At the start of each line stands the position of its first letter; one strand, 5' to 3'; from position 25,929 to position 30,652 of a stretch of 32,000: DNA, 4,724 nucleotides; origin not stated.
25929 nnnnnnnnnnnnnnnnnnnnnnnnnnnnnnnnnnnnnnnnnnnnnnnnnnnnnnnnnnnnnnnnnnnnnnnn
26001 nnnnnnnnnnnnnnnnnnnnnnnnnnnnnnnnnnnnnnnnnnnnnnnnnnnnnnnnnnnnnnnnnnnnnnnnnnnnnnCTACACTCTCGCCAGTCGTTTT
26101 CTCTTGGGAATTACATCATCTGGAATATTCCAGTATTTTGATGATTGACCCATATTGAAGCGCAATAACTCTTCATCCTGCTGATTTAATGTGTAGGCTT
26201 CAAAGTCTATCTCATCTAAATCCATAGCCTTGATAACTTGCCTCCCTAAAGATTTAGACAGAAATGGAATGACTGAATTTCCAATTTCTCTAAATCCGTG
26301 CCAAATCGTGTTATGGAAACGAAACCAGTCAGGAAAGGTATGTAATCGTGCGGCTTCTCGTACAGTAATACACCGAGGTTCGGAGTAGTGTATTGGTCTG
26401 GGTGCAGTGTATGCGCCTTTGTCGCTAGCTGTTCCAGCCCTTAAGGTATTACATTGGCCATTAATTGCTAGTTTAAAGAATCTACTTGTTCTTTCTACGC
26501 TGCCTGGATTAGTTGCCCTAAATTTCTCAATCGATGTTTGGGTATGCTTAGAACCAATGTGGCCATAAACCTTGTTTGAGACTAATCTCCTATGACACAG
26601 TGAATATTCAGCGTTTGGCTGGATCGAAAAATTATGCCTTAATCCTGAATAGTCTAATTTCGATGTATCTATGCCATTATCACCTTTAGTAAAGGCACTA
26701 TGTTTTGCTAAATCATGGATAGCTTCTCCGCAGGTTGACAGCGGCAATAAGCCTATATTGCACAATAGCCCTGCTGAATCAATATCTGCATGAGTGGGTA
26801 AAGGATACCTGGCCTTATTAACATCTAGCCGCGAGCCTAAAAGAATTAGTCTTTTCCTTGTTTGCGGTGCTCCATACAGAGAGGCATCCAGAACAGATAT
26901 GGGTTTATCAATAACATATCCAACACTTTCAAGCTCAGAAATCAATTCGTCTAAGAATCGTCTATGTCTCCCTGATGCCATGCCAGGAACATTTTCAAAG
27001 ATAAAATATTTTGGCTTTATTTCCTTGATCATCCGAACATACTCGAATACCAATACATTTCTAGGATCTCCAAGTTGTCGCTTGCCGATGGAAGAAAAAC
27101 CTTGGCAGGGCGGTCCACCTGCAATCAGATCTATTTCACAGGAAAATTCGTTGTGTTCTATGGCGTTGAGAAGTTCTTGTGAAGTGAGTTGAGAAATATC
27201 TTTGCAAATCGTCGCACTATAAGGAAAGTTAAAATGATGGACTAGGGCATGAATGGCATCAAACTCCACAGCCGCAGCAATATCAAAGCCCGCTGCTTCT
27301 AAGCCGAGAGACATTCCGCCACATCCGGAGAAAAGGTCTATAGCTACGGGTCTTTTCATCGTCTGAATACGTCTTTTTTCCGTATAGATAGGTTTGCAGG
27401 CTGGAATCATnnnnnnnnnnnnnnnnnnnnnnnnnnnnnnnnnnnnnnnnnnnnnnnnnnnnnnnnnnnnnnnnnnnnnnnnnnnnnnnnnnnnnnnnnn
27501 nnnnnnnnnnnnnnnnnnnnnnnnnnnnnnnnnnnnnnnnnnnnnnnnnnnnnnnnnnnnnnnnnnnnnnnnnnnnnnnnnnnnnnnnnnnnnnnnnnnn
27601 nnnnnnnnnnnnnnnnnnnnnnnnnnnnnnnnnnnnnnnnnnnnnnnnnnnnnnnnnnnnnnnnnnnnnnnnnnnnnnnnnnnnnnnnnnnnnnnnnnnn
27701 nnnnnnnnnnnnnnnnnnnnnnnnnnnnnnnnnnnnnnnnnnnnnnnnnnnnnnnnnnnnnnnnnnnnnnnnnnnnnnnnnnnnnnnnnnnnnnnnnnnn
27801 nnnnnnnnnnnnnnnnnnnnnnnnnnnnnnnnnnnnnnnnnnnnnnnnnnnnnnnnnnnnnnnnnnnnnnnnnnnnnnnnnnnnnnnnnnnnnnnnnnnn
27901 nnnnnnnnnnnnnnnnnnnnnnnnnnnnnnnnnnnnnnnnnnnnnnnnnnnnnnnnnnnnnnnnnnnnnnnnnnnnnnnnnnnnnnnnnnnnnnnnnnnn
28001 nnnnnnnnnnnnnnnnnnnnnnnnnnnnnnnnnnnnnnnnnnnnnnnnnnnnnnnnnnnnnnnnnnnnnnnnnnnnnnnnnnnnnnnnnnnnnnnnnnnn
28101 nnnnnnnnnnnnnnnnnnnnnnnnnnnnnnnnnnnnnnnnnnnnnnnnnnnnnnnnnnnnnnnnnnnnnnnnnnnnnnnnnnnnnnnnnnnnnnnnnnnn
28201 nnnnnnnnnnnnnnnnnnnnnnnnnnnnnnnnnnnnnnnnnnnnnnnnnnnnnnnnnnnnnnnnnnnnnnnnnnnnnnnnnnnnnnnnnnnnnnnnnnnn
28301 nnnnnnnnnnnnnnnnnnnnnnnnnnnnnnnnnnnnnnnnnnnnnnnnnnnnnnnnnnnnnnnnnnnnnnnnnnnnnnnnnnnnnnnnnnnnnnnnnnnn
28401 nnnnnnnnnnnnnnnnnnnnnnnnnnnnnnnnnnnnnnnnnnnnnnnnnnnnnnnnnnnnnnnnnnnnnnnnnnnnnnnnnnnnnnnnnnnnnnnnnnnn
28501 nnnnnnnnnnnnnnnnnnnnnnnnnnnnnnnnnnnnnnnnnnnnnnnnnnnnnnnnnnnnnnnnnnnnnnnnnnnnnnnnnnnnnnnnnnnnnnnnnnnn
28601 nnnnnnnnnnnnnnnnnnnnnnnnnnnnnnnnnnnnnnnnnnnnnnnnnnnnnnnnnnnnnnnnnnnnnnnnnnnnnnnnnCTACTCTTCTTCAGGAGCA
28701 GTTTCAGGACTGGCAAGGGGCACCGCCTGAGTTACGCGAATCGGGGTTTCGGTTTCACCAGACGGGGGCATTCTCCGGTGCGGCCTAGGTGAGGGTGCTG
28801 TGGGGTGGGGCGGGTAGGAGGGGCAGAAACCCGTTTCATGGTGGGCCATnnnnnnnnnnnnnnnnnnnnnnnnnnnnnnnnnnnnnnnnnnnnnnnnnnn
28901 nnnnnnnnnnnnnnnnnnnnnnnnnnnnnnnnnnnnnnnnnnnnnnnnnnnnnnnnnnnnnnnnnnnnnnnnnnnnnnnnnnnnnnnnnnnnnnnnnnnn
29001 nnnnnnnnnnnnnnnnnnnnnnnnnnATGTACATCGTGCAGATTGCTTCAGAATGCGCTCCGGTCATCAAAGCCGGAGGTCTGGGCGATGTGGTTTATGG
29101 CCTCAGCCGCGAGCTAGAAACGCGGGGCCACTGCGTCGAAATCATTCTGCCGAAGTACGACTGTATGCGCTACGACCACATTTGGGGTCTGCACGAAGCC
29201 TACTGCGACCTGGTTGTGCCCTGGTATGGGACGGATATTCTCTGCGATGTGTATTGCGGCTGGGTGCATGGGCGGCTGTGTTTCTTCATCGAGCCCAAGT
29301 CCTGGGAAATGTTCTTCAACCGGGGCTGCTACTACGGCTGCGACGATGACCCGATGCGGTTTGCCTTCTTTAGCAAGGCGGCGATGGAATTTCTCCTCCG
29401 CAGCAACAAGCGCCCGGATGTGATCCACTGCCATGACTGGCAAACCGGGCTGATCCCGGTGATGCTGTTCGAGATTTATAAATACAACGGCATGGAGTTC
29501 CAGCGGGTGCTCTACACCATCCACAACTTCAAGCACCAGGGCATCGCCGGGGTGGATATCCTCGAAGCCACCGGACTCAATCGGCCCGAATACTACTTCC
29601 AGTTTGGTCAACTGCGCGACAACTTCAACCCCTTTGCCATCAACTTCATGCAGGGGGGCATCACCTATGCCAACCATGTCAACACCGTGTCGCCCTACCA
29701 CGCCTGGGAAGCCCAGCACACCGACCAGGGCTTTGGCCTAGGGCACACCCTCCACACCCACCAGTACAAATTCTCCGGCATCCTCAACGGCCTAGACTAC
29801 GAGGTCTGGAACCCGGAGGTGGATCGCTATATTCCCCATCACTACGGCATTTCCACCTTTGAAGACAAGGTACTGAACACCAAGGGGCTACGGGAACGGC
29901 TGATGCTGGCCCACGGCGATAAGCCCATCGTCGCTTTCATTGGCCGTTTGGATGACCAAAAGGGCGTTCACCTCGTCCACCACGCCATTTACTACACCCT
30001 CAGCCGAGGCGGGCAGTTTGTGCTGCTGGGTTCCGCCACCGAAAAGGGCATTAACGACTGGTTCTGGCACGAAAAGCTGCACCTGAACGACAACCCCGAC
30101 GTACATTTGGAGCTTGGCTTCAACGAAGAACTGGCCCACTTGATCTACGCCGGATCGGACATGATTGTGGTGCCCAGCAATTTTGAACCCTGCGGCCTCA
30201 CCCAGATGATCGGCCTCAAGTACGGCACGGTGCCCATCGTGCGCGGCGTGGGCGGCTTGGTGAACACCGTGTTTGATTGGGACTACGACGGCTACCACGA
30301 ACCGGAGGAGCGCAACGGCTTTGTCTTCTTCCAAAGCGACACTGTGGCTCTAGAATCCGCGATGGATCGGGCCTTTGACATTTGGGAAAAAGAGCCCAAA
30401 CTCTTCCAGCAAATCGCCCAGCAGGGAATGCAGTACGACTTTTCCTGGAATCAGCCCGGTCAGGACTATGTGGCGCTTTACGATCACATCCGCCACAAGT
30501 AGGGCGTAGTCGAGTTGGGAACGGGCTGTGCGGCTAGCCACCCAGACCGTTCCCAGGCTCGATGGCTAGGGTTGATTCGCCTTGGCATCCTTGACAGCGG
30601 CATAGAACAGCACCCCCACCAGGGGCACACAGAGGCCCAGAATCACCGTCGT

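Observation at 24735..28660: AT-rich, single-strand defence islet inserted between deoC and glgA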

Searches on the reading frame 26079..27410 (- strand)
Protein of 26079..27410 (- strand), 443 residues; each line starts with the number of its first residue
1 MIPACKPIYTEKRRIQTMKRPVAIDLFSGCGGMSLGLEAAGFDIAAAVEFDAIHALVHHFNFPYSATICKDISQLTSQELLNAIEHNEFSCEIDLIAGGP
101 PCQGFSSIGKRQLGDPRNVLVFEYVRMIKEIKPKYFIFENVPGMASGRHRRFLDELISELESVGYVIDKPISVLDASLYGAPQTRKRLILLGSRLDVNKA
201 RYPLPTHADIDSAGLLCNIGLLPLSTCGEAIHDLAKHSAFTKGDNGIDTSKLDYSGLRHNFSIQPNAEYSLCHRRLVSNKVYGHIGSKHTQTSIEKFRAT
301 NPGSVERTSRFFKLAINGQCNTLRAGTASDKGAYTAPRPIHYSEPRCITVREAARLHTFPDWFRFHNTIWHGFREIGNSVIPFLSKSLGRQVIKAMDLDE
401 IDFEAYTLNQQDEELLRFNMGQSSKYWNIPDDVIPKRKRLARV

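Call 3: search_protein_families(library=pfam, proteins=[window:26079-27410:-], max_evalue=0.1)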
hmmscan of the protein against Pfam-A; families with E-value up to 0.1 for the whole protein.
window:26079-27410:- (443 aa): 2 families
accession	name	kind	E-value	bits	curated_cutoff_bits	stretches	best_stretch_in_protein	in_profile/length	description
PF00145.23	DNA_methylase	-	5.4e-67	227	22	1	24-393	4-323/324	C-5 cytosine-specific DNA methylase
PF09445.16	Methyltransf_15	-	0.019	15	22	1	22-109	3-88/165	RNA cap guanine-N2 methyltransferase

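Call 4: search_protein_families(library=padloc, proteins=[window:26079-27410:-], max_evalue=0.1)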
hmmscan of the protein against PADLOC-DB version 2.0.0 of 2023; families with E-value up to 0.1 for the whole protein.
window:26079-27410:- (443 aa): 64 families (the best 25 are shown)
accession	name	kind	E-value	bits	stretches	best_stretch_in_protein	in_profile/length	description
PDLC03326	MTase_II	-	4.6e-150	498.4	1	18-427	2-406/412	Type II methyltransferase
PDLC03234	MTase_II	-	6.8e-80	267.1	1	19-397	3-367/375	Type II methyltransferase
PDLC03378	MTase_II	-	2.6e-77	258.4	1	22-398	4-332/344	Type II methyltransferase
PDLC00033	DruM2|DruM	-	3.3e-66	222.1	1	22-396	23-364/368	DNA cytosine methylase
PDLC03272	MTase_II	-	5.9e-60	201.5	1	12-399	66-393/407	Type II methyltransferase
PDLC00026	DruM2|DruM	-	7.5e-60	201.2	1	18-400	2-322/336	DNA cytosine methylase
PDLC02648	DrmMII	-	3.3e-58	195.6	1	15-397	15-452/468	DrmMII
PDLC03237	MTase_II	-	2.6e-57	192.5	2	16-203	789-978/1036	Type II methyltransferase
PDLC00027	DruM2|DruM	-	1.8e-49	167.1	2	23-235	14-210/361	DNA cytosine methylase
PDLC02649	DrmMII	-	1.1e-46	157.6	3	69-203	89-228/422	DrmMII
PDLC02650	DrmMII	-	2.8e-46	156.3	3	14-146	2-138/435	DrmMII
PDLC00031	DruM2|DruM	-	1.4e-44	150.7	2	24-237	15-212/361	DNA cytosine methylase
PDLC03225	MTase_II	-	6.4e-43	145.3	2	22-153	9-148/615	Type II methyltransferase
PDLC02656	DrmMII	-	7.7e-43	145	2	22-235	6-233/491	DrmMII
PDLC00030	DruM2|DruM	-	1.8e-42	143.9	2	18-195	3-186/380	DNA cytosine methylase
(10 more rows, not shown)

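Call 5: search_protein_families(library=ncbifam, proteins=[window:26079-27410:-], max_evalue=0.1)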
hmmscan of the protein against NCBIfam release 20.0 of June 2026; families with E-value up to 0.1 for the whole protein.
window:26079-27410:- (443 aa): 2 families
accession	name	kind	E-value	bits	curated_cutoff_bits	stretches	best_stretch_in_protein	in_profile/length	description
TIGR00675.1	dcm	superfamily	3.1e-53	181.5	100.65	1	24-390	2-327/329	DNA (cytosine-5-)-methyltransferase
NF007772.0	PRK10458.1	subfamily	4.2e-10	38.8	710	1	23-198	91-291/472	DNA cytosine methylase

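Call 28: search_solved_structures(query=window:26079-27410:-, max_evalue=0.00001)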
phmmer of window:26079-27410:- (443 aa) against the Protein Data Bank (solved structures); distinct sequences matched with E-value up to 0.00001: 49.
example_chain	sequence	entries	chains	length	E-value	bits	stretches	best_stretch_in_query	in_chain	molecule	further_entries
3g7u_A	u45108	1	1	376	8.3e-67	229.1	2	23-194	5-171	Cytosine-specific methyltransferase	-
1dct_A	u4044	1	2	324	1e-34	123.4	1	24-203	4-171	PROTEIN (MODIFICATION METHYLASE HAEIII)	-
3ubt_Y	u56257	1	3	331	1e-33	120.1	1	24-203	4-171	Modification methylase HaeIII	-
3pt9_A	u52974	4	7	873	1.3e-26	96.6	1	22-209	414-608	DNA (cytosine-5)-methyltransferase 1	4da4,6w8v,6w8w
3pt6_A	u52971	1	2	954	1.7e-26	96.2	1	22-209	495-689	DNA (cytosine-5)-methyltransferase 1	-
5guv_A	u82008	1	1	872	1.9e-26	96.1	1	22-209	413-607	DNA (cytosine-5)-methyltransferase 1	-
3av4_A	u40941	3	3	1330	3.2e-26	95.4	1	22-209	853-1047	DNA (cytosine-5)-methyltransferase 1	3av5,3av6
5wy1_A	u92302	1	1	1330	3.2e-26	95.4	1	22-209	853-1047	DNA (cytosine-5)-methyltransferase 1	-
9v36_A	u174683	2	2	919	4.1e-26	95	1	4-209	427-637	DNA (cytosine-5)-methyltransferase 1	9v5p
6x9i_A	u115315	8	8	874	4.9e-26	94.8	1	4-209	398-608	DNA (cytosine-5)-methyltransferase 1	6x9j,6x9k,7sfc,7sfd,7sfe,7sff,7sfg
3pta_A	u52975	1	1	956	6.5e-26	94.3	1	4-209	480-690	DNA (cytosine-5)-methyltransferase 1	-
3swr_A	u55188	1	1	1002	7.5e-26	94.1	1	4-209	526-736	DNA (cytosine-5)-methyltransferase 1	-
4yoc_A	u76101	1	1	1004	7.6e-26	94.1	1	4-209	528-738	DNA (cytosine-5)-methyltransferase 1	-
7xi9_A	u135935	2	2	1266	1e-25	93.7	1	4-209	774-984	DNA (cytosine-5)-methyltransferase 1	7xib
8xqc_A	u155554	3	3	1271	1e-25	93.7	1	4-209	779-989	DNA (cytosine-5)-methyltransferase 1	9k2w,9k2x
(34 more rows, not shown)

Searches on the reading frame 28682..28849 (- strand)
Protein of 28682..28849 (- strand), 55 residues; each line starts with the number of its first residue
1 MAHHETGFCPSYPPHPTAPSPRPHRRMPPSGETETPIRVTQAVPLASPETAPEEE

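Call 79: search_protein_families(library=ncbifam, proteins=[window:28682-28849:-], max_evalue=1)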
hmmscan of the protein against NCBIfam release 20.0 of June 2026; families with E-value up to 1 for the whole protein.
window:28682-28849:- (55 aa): 0 families

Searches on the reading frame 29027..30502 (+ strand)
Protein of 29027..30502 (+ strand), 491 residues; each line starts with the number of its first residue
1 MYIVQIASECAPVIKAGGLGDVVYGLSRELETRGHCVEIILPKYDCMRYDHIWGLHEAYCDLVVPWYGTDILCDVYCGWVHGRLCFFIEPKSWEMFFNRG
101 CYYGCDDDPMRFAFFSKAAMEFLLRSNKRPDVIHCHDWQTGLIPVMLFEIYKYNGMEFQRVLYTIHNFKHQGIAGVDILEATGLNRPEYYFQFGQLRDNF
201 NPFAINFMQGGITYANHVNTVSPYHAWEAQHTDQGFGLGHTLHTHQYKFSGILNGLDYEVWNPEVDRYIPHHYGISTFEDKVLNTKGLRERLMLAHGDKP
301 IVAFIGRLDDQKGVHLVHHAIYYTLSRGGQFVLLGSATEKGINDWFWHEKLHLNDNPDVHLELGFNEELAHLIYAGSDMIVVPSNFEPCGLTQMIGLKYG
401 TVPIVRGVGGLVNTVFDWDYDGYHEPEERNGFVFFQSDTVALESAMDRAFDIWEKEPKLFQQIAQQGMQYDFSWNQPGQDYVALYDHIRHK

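Call 3: search_protein_families(library=pfam, proteins=[window:29027-30502:+], max_evalue=0.1)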
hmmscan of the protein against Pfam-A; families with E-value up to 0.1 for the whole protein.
window:29027-30502:+ (491 aa): 5 families
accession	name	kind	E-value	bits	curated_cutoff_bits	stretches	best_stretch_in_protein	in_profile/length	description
PF08323.17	Glyco_transf_5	-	4.1e-63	213.7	22.7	1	3-243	2-238/239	Starch synthase catalytic domain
PF00534.26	Glycos_transf_1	-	5.1e-10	39.6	26.4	1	297-456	13-162/172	Glycosyl transferases group 1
PF13439.12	Glyco_transf_4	-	4.4e-08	33.8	28.5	1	17-230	2-149/170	Glycosyltransferase Family 4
PF13692.12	Glyco_trans_1_4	-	2.4e-07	31.5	27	1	300-448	2-138/142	Glycosyl transferases group 1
PF13579.12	Glyco_trans_4_4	-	1.5e-05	25.8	29.7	1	17-143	1-85/158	Glycosyl transferase 4-like domain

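Call 11: find_encoding_contigs(protein=window:29027-30502:+, flank=10000, max_places=6)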
Protein window:29027-30502:+ (491 aa): 13 contigs read that carry it; 6 places shown.
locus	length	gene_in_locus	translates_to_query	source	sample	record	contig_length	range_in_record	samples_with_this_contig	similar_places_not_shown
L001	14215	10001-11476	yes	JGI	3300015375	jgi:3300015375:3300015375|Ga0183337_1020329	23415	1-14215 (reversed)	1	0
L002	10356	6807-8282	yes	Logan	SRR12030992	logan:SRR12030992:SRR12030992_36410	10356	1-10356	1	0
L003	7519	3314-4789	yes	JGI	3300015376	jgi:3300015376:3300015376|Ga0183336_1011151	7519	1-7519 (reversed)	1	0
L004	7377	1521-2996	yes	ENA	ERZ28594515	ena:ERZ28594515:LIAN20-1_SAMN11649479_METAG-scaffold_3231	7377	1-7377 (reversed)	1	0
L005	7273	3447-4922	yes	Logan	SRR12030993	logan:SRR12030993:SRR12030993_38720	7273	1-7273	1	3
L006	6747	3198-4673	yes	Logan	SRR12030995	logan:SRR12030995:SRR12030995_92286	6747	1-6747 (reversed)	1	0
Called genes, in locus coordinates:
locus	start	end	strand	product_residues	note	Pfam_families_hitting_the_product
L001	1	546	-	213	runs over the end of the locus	-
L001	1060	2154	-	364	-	PF02547:Queuosine_synth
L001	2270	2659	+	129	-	-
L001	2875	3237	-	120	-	PF00892:EamA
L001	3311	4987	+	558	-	PF01019:G_glu_transpept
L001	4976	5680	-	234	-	PF01791:DeoC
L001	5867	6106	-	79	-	-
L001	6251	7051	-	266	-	-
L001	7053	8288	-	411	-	PF00145:DNA_methylase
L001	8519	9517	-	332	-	-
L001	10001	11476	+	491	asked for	PF08323:Glyco_transf_5, PF13439:Glyco_transf_4 (weak), PF13579:Glyco_trans_4_4 (faint), PF00534:Glycos_transf_1, PF13692:Glyco_trans_1_4 (weak)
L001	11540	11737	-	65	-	-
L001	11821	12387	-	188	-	PF01327:Pep_deformylase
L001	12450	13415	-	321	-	PF00892:EamA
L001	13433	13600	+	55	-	-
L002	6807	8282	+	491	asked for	PF08323:Glyco_transf_5, PF13439:Glyco_transf_4 (weak), PF13579:Glyco_trans_4_4 (faint), PF00534:Glycos_transf_1, PF13692:Glyco_trans_1_4 (weak)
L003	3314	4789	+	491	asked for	PF08323:Glyco_transf_5, PF13439:Glyco_transf_4 (weak), PF13579:Glyco_trans_4_4 (faint), PF00534:Glycos_transf_1, PF13692:Glyco_trans_1_4 (weak)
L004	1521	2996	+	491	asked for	PF08323:Glyco_transf_5, PF13439:Glyco_transf_4 (weak), PF13579:Glyco_trans_4_4 (faint), PF00534:Glycos_transf_1, PF13692:Glyco_trans_1_4 (weak)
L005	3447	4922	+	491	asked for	PF08323:Glyco_transf_5, PF13439:Glyco_transf_4 (weak), PF13579:Glyco_trans_4_4 (faint), PF00534:Glycos_transf_1, PF13692:Glyco_trans_1_4 (weak)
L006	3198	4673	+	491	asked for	PF08323:Glyco_transf_5, PF13439:Glyco_transf_4 (weak), PF13579:Glyco_trans_4_4 (faint), PF00534:Glycos_transf_1, PF13692:Glyco_trans_1_4 (weak)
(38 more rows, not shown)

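Call 13: find_related_loci(query=window:29027-30502:+, collection=genome_contigs, flank=10000)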
Query window:29027-30502:+ (491 aa) in genome_contigs; peptide patterns used: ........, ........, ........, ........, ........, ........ (x = any residue, [..] = any of these).
599 stretches matched a pattern (row limit reached: there are more); 597 encode a relative of the query (tblastn E <= 1e-3); the best 80 are kept; 80 distinct loci.
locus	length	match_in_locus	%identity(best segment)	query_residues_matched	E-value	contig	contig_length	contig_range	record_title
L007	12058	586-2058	96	1-491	0e+0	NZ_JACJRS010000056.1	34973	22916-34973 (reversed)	Phormidium sp. FACHB-1136 contig56, whole genome shotgun sequence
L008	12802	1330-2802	88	1-491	0e+0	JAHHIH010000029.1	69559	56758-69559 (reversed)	MAG: Tildeniella torsiva UHER 1998/13D scaffold_134_c1, whole genome shotgun sequence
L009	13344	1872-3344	87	1-491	0e+0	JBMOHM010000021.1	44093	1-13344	MAG: Nodosilinea sp. isolate Deming_bin.353 contig1511, whole genome shotgun sequence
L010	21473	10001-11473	88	1-491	0e+0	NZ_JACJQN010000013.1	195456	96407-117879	Phormidium tenue FACHB-1052 contig13, whole genome shotgun sequence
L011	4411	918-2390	88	1-491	0e+0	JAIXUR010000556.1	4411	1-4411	MAG: Cyanobacteriota bacterium isolate D1_MAG_00036 pond_D1_MAG_00036_000000000238, whole genome shotgun sequence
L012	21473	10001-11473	87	1-491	0e+0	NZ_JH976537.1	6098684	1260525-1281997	Nodosilinea nodulosa PCC 7104 Lepto7104DRAFT_LPD.2, whole genome shotgun sequence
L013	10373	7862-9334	87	1-491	0e+0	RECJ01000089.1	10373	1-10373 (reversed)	MAG: Leptolyngbya sp. DLM2.Bin27 NODE_10018_length_10373_cov_26.4952, whole genome shotgun sequence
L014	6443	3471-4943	87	1-491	0e+0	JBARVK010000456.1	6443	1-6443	MAG: Nodosilinea sp. isolate MFD01170_ilm_asm_bin22 k127_182213, whole genome shotgun sequence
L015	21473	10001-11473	87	1-491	0e+0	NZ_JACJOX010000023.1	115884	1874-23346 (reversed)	Leptolyngbya sp. FACHB-60 contig23, whole genome shotgun sequence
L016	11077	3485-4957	87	1-491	0e+0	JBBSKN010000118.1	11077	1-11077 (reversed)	MAG: Phormidesmidales cyanobacterium isolate metawrap_LS4_12 metawrap_LS4_12_K_316052_L_11077_cov_29.9390, whole genome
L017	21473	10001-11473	86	1-491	0e+0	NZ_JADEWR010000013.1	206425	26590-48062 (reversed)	Nodosilinea sp. LEGE 06152 Contig_13, whole genome shotgun sequence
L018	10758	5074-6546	87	1-491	0e+0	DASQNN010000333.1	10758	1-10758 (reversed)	MAG TPA_asm: Nodosilinea sp. isolate SMAG_U10777 k141_484502, whole genome shotgun sequence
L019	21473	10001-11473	86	1-491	0e+0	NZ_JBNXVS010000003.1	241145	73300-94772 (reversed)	Nodosilinea sp. AN01ver1 NODE_3_length_241145_cov_30.021758, whole genome shotgun sequence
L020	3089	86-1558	86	1-491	0e+0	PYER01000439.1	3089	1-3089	Filamentous cyanobacterium CCT1 NODE_1096_length_3089_cov_12.83_ID_119678, whole genome shotgun sequence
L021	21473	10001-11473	86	1-491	0e+0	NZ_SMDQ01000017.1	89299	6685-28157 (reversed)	Nodosilinea sp. P-1105 NODE_17, whole genome shotgun sequence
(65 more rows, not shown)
